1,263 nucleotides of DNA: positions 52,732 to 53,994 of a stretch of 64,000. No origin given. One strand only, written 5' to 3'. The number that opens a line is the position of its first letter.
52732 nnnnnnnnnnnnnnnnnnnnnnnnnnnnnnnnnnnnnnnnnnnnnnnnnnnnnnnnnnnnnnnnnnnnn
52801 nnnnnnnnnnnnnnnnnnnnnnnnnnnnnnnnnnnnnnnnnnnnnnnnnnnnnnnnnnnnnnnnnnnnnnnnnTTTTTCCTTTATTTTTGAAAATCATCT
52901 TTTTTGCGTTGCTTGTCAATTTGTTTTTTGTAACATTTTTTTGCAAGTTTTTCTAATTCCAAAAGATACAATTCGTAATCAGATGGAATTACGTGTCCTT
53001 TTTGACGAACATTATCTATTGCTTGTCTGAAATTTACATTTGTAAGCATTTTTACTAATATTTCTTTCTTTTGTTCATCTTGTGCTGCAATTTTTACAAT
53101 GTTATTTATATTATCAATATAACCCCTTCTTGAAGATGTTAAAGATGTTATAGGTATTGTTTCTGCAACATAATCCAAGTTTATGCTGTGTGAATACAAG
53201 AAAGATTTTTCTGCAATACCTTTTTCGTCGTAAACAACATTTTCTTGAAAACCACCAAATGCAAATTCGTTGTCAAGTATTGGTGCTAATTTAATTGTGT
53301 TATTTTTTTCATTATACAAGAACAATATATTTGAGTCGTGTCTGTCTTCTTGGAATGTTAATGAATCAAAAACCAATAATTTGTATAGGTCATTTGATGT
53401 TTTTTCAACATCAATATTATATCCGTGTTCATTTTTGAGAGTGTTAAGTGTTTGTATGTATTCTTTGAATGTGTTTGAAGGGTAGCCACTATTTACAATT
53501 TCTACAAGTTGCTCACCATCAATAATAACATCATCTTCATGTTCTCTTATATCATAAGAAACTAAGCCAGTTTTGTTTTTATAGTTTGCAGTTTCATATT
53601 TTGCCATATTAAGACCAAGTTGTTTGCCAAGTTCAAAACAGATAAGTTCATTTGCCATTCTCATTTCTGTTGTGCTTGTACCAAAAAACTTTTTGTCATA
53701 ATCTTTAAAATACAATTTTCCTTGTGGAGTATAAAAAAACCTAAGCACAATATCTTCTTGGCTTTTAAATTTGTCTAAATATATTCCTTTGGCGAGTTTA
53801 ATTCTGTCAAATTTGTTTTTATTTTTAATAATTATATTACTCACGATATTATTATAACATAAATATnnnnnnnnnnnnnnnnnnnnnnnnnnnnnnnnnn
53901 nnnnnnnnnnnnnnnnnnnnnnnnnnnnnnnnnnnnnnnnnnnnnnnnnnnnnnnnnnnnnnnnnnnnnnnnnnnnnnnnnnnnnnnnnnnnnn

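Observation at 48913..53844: Five tandem, translationally coupled HipA_C-like kinase-fold paralogs reading directly into mnmE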

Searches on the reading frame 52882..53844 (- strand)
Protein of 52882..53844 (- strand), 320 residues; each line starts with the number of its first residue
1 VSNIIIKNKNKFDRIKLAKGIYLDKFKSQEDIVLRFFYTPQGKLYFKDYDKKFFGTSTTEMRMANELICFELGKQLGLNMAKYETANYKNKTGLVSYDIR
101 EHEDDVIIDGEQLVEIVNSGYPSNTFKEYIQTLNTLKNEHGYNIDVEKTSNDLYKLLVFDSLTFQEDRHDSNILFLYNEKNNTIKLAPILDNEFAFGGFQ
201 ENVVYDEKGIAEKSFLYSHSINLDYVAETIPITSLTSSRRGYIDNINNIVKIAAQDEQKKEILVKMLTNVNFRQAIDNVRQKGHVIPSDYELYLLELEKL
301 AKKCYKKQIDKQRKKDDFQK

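Call 3: search_protein_families(library=pfam, proteins=[window:52882-53844:-], max_evalue=1)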
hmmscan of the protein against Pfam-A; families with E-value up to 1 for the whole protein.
window:52882-53844:- (320 aa): 2 families
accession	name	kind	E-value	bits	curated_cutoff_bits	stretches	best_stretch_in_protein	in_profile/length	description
PF07804.18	HipA_C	-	7e-08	32.8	30.5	1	59-191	31-158/213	HipA-like C-terminal domain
PF20613.4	HipA_2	-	0.0087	15.8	27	1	55-196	30-152/240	HipA-like kinase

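Call 4: search_protein_families(library=ncbifam, proteins=[window:52882-53844:-], max_evalue=1)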
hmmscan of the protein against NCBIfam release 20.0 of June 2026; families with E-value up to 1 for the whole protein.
window:52882-53844:- (320 aa): 2 families
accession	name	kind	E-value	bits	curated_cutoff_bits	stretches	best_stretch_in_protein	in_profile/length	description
NF007297.0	PRK09775.1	equivalog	0.1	11.3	401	1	117-191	299-368/446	type II toxin-antitoxin system HipA family toxin YjjJ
NF007678.0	PRK10353.1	equivalog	0.13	11.7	349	1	39-80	7-46/189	DNA-3-methyladenine glycosylase I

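Call 11: find_homologous_proteins(query=A1, max_evalue=0.001)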
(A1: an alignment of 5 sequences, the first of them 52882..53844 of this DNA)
Query A1 (5 sequences) (320 aa, profile of the alignment): 35 proteins with E <= 0.001 among 4947 candidates.
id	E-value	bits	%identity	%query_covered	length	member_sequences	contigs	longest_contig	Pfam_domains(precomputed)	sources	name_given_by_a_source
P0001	6.0e-145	501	33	97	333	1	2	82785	-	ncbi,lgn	-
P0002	1.8e-138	479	31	96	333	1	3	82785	PF07804.19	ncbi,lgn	-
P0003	8.1e-137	474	34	86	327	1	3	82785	PF07804.19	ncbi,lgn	-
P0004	1.9e-125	437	100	100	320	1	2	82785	PF07804.19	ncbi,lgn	-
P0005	7.8e-106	372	31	95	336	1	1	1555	PF07804.19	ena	-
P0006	4.3e-92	327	32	94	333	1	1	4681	PF07804.19,PF20613.5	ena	-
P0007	1.2e-91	325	35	97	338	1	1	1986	PF07804.19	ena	-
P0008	6.0e-91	323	57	98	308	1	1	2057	-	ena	-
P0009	1.3e-89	319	33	88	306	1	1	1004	PF07804.19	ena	-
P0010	4.6e-89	317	30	94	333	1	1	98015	PF07804.19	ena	-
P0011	3.2e-88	314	31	95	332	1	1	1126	-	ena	-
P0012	3.1e-86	308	32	96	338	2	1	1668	PF07804.19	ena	-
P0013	9.3e-86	306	32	97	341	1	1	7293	PF07804.19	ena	-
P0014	1.4e-85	306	30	93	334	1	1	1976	PF07804.19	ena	-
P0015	1.3e-83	299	33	95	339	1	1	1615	-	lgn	-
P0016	2.3e-83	298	32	98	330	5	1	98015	PF07804.19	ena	-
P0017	4.1e-83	297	44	97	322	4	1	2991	PF07804.19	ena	-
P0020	3.7e-76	275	33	95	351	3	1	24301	PF07804.19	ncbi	-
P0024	1.1e-68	250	35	92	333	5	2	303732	PF07804.19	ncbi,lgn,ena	-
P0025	1.8e-68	249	35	98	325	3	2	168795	PF07804.19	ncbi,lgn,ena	-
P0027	7.7e-68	247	34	98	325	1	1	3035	PF07804.19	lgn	-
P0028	1.0e-67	247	34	98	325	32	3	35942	PF07804.19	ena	-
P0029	1.2e-67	247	36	91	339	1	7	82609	PF07804.19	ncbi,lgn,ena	-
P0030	3.0e-67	245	30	98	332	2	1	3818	PF07804.19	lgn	-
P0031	1.5e-66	243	36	92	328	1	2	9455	PF07804.19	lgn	-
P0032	9.4e-64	234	34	93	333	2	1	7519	PF07804.19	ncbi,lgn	-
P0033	1.6e-63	233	29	98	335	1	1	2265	PF07804.19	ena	-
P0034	2.6e-57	213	38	61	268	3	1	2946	PF07804.19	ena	-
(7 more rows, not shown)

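Call 12: search_solved_structures(query=A1, max_evalue=10, show_alignments=3)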
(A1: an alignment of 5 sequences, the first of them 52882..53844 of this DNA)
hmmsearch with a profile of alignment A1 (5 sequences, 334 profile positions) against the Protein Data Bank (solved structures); distinct sequences matched with E-value up to 10: 2.
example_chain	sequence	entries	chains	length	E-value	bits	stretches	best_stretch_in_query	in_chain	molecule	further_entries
3akj_A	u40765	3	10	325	1.7e-06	30.7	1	74-197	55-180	CtkA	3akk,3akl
3tfm_A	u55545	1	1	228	0.78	12.1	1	35-90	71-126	Myosin X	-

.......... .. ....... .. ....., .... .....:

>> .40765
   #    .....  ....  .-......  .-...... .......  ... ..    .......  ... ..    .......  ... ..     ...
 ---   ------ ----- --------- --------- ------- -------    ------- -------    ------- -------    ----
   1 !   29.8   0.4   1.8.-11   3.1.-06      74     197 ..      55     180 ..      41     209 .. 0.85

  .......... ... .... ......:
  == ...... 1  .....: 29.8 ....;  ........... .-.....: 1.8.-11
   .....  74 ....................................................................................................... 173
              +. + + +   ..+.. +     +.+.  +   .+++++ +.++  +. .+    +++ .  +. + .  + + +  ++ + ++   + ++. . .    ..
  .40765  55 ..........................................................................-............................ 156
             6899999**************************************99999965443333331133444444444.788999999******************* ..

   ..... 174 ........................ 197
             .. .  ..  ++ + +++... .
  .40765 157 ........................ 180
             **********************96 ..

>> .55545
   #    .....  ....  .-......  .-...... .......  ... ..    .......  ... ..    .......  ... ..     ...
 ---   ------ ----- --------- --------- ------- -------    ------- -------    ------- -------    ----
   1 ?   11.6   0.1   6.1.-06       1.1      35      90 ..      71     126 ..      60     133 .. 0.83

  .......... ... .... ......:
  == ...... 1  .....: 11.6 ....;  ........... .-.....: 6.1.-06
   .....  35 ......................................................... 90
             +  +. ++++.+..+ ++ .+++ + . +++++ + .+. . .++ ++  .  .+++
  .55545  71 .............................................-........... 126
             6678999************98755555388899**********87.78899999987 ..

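Call 13: find_encoding_contigs(protein=P0004, flank=10000, max_places=3)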
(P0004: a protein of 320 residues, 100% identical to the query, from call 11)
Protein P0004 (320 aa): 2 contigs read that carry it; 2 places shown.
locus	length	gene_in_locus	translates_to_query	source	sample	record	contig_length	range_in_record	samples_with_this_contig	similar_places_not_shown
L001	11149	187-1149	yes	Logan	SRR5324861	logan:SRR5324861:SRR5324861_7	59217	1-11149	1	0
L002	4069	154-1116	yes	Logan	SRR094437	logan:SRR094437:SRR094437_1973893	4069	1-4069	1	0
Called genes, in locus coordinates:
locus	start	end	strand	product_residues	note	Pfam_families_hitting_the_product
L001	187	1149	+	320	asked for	PF07804:HipA_C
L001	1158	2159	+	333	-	PF07804:HipA_C (weak)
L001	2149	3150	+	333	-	PF07804:HipA_C (weak)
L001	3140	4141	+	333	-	-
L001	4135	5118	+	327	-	PF07804:HipA_C (weak)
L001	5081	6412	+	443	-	PF10396:TrmE_N, PF12631:MnmE_helical, PF00350:Dynamin_N (faint), PF03193:RsgA_GTPase (faint), PF01926:MMR_HSR1, PF02421:FeoB_N, PF04548:AIG1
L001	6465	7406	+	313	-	PF00198:2-oxoacid_dh (faint)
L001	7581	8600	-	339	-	PF01420:Methylase_S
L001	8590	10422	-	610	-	PF02384:N6_Mtase, PF01170:UPF0020 (weak), PF20473:MmeI_Mtase (faint)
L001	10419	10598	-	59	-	-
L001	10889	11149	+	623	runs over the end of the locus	PF01134:GIDA, PF01266:DAO (faint), PF07992:Pyr_redox_2 (faint), PF21680:GIDA_C_1st, PF13932:SAM_GIDA_C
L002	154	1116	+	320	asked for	PF07804:HipA_C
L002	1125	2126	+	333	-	PF07804:HipA_C (weak)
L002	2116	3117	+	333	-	PF07804:HipA_C (weak)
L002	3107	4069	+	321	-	?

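Call 14: find_encoding_contigs(protein=P0010, flank=10000, max_places=3)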
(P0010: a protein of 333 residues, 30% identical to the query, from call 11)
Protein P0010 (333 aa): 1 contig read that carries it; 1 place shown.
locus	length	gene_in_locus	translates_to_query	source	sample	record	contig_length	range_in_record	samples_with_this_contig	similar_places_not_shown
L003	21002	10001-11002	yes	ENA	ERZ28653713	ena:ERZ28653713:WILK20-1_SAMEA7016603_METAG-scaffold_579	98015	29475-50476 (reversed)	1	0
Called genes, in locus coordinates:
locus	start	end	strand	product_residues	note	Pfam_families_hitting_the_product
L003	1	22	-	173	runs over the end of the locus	-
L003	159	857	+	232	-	-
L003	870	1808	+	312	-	PF14094:DUF4272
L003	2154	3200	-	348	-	-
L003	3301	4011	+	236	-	PF04298:Zn_peptidase_2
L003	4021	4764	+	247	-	PF04298:Zn_peptidase_2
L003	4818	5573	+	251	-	PF04298:Zn_peptidase_2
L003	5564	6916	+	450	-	PF02127:Peptidase_M18, PF05343:Peptidase_M42 (faint)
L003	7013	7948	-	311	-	-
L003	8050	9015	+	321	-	-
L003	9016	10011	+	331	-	-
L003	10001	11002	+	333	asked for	PF07804:HipA_C (faint)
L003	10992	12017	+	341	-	-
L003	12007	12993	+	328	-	PF07804:HipA_C (weak)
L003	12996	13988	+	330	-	PF07804:HipA_C (weak)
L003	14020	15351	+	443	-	PF10396:TrmE_N, PF12631:MnmE_helical, PF01926:MMR_HSR1, PF02421:FeoB_N, PF04548:AIG1 (weak), PF08477:Roc (weak)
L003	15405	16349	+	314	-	PF00198:2-oxoacid_dh (faint)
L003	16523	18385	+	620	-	PF01134:GIDA, PF01266:DAO (faint), PF07992:Pyr_redox_2 (weak), PF12831:FAD_oxidored (weak), PF21680:GIDA_C_1st, PF13932:SAM_GIDA_C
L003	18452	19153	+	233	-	PF02527:GidB, PF13847:Methyltransf_31 (weak)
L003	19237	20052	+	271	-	PF00142:Fer4_NifH, PF01656:CbiA, PF02374:ArsA_ATPase, PF06564:CBP_BcsQ, PF09140:MipZ (weak), PF10609:ParA, PF13614:AAA_31, PF09140:MipZ (weak), +1 more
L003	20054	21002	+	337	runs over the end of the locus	PF02195:ParB_N, PF17762:HTH_ParB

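Call 15: find_encoding_contigs(protein=P0024, flank=10000, max_places=3)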
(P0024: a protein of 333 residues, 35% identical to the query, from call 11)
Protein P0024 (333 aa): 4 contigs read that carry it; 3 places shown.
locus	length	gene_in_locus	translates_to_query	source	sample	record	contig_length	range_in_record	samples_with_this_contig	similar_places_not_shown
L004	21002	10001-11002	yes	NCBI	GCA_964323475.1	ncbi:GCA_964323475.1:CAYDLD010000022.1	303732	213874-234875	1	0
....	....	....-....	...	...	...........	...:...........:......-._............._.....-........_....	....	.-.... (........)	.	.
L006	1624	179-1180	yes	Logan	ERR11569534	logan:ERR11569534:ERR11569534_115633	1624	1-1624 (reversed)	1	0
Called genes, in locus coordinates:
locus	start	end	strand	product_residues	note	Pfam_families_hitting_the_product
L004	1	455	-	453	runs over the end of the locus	PF11638:DnaA_N (faint), PF00308:Bac_DnaA, PF01695:IstB_IS21 (weak), PF13401:AAA_22 (faint), PF00004:AAA (faint), PF08299:Bac_DnaA_C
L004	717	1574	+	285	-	-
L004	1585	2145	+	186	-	-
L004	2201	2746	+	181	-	-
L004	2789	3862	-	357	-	-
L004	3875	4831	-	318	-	-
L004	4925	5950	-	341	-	PF07804:HipA_C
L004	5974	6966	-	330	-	PF07804:HipA_C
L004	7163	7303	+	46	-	PF00468:Ribosomal_L34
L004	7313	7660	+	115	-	PF00825:Ribonuclease_P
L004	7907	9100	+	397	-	PF02096:60KD_IMP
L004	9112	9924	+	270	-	PF14804:Jag_N, PF13083:KH_KhpA-B (weak), PF01424:R3H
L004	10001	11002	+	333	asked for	PF07804:HipA_C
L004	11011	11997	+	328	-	-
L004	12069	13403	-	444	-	PF10396:TrmE_N, PF12631:MnmE_helical, PF00009:GTP_EFTU (faint), PF00350:Dynamin_N (faint), PF01926:MMR_HSR1, PF02421:FeoB_N, PF04548:AIG1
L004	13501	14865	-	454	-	PF02127:Peptidase_M18, PF05343:Peptidase_M42 (faint)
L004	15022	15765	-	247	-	PF04298:Zn_peptidase_2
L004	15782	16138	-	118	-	PF04298:Zn_peptidase_2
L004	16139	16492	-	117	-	PF04298:Zn_peptidase_2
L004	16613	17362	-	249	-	-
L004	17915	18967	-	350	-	-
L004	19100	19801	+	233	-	PF02527:GidB, PF03848:TehB (weak), PF05175:MTS (weak), PF13847:Methyltransf_31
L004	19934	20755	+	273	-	PF00142:Fer4_NifH, PF01656:CbiA, PF02374:ArsA_ATPase (weak), PF06564:CBP_BcsQ, PF09140:MipZ (weak), PF10609:ParA, PF13614:AAA_31, PF09140:MipZ (weak), +1 more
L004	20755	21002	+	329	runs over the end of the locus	PF02195:ParB_N, PF17762:HTH_ParB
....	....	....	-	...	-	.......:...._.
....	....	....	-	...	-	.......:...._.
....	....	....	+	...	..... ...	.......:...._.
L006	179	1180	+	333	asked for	PF07804:HipA_C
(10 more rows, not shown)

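Call 20: find_related_loci(query=A2, collection=genome_contigs, flank=10000)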
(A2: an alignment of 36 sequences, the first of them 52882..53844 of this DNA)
Query A2 (320 aa) in genome_contigs; peptide patterns used: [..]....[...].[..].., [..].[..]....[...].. (x = any residue, [..] = any of these).
55 stretches matched a pattern; 28 encode a relative of the query (tblastn E <= 1e-3); 25 distinct loci.
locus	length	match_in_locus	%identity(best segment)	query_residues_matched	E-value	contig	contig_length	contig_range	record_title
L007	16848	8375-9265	36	5-297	5e-46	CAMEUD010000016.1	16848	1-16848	MAG: uncultured Clostridia bacterium isolate SRR11489789_bin.108_metaWRAP_v1.3_MAG genome assembly, contig: ERZ11466733.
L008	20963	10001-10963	35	5-317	3e-45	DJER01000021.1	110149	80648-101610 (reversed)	MAG TPA_asm: Christensenella sp. UBA5893 UBA5893_contig_938, whole genome shotgun sequence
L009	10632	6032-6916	36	5-294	5e-45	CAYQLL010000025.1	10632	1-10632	MAG TPA_asm: uncultured Christensenella sp. isolate binchicken_co354_243 genome assembly, contig: NODE_7333_length_10632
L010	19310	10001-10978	33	5-309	1e-43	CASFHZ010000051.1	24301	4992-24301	uncultured Christensenella sp. isolate SI.B35.metabat-bins.175 genome assembly, contig: SI.B35.metabat-bins.175.fa_k141_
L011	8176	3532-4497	34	4-317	3e-42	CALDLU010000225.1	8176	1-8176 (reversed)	MAG TPA_asm: uncultured Clostridia bacterium isolate SRR1747028_bin.21_CONCOCT_v1.1_MAG genome assembly, contig: ERZ8082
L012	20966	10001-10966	34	4-317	1e-41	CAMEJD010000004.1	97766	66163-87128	MAG: uncultured Clostridia bacterium isolate SRR15057924_bin.10_metaWRAP_v1.3_MAG genome assembly, contig: ERZ10407652.4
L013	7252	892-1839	31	5-310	8e-39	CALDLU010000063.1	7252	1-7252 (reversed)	MAG TPA_asm: uncultured Clostridia bacterium isolate SRR1747028_bin.21_CONCOCT_v1.1_MAG genome assembly, contig: ERZ8082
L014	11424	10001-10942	30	5-311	7e-37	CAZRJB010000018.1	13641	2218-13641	MAG TPA_asm: uncultured Lachnospiraceae bacterium isolate SRP313737_co1_95 genome assembly, contig: NODE_6881_length_136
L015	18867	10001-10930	32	5-303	3e-39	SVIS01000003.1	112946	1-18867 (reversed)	MAG: Clostridiales bacterium isolate SIG415 NODE_4038_length_112946_cov_3.683440, whole genome shotgun sequence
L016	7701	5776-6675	31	5-297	1e-36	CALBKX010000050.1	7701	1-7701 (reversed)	MAG TPA_asm: uncultured Clostridia bacterium isolate SRR1747034_bin.76_CONCOCT_v1.1_MAG genome assembly, contig: ERZ8082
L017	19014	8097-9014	32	5-302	1e-34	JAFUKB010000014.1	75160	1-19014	MAG: Clostridia bacterium isolate RGIG4566 Roe_deer_Rectum-2__c158593, whole genome shotgun sequence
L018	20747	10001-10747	31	36-294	4e-32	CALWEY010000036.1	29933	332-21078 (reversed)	MAG: uncultured Clostridia bacterium isolate E02__bin162 genome assembly, contig: E02__k127_2144701, whole genome shotgu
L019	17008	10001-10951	30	5-319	9e-30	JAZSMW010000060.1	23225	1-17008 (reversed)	MAG: Clostridia bacterium isolate T1900044552_TS20190018.MAGScoT_cleanbin_000046 SGB_256_k141_945009, whole genome shotg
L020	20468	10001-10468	41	36-198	5e-29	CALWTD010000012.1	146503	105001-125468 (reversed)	MAG: uncultured Clostridia bacterium isolate E10__bin279 genome assembly, contig: E10__k127_4616606, whole genome shotgu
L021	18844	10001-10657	34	36-264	2e-28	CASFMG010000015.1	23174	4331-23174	uncultured Christensenella sp. isolate SI.O63.metabat-bins.3 genome assembly, contig: SI.O63.metabat-bins.3.fa_k141_1000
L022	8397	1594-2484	30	2-303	5e-28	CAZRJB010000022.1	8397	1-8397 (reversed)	MAG TPA_asm: uncultured Lachnospiraceae bacterium isolate SRP313737_co1_95 genome assembly, contig: NODE_12465_length_83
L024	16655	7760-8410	30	60-284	2e-27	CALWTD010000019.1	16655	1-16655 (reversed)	MAG: uncultured Clostridia bacterium isolate E10__bin279 genome assembly, contig: E10__k127_3959294, whole genome shotgu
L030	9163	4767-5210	26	33-211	1e-10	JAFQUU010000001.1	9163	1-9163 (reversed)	MAG: Clostridia bacterium isolate RGIG2170 Goat_Colon.Co__c2938, whole genome shotgun sequence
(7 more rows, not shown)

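Call 24: predict_structure(alignment_id=A2)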
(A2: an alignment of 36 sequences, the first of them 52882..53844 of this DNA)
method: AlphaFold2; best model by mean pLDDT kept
length: 320 residues; sequences in the alignment: 36
mean_pLDDT: 88.6   pTM: 0.89
mean pLDDT of the five models: 88.6, 88.2, 87.1, 86.8, 85.6
residues with pLDDT >= 90: 221; 70-90: 53; 50-70: 43; < 50: 3
segments of 3 or more residues with pLDDT < 50: 1-3
pLDDT, mean of each block of 10 residues (from residue 1): 55 65 89 84 88 63 94 98 92 93 96 87 89 97 98 99 95 97 98 88 65 90 91 66 96 98 98 97 90 95 98 87
secondary structure, 60 per line:
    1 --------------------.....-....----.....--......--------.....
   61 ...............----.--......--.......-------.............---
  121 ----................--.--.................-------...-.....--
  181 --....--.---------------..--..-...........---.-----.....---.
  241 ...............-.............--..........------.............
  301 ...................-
elements in order: E27-30 E35-39 E42-47 H56-75 E83-88 E91-97 E105-109 H110-117 H126-140 H146-162 E174-178 E183-186 H212-222 H232-236 H240-255 H257-269 H272-281 H288-319

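Call 26: search_protein_representatives(alignment_id=A2)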
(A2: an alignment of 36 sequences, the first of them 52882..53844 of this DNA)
Query: 36 sequences, 334 profile positions. Proteins with E-value up to 0.001 (for the whole library): 2321; up to 1e-10: 523; up to 1e-30: 134. The best 150 are listed.
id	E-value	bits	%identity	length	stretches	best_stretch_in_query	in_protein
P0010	1.8e-116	405.3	-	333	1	1-315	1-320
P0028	1.4e-113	395.9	-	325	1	6-326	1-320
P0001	1.5e-108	379.4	-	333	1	1-324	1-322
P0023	2.4e-108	378.6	-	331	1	1-329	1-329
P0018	8.7e-108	376.8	-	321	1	3-323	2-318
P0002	9.0e-108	376.8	-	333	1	1-330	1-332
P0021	1.8e-105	369.2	-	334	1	5-326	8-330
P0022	4.7e-105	367.8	-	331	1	3-328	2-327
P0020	5.6e-105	367.6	-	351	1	5-332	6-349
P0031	1.5e-102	359.6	-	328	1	10-325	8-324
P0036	2.7e-100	352.2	-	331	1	3-326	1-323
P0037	3.9e-99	348.4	-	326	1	4-327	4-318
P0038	1.9e-98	346.1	-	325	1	5-324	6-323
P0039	3.1e-98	345.4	-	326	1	8-324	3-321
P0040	6.2e-98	344.4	-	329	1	1-320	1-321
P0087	1.6e-77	277.4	-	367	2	32-324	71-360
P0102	1.8e-67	244.3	-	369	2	98-323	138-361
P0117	8.0e-56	206.0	-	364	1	8-327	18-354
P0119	2.7e-54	201.0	-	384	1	11-324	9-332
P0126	2.2e-49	184.8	-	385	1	11-324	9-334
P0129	2.7e-48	181.2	-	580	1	11-320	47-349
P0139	2.7e-39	151.7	-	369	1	65-329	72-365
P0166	1.3e-26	110.0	-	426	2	75-215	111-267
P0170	5.1e-26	108.0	-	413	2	47-303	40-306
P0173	6.8e-25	104.3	-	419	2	122-304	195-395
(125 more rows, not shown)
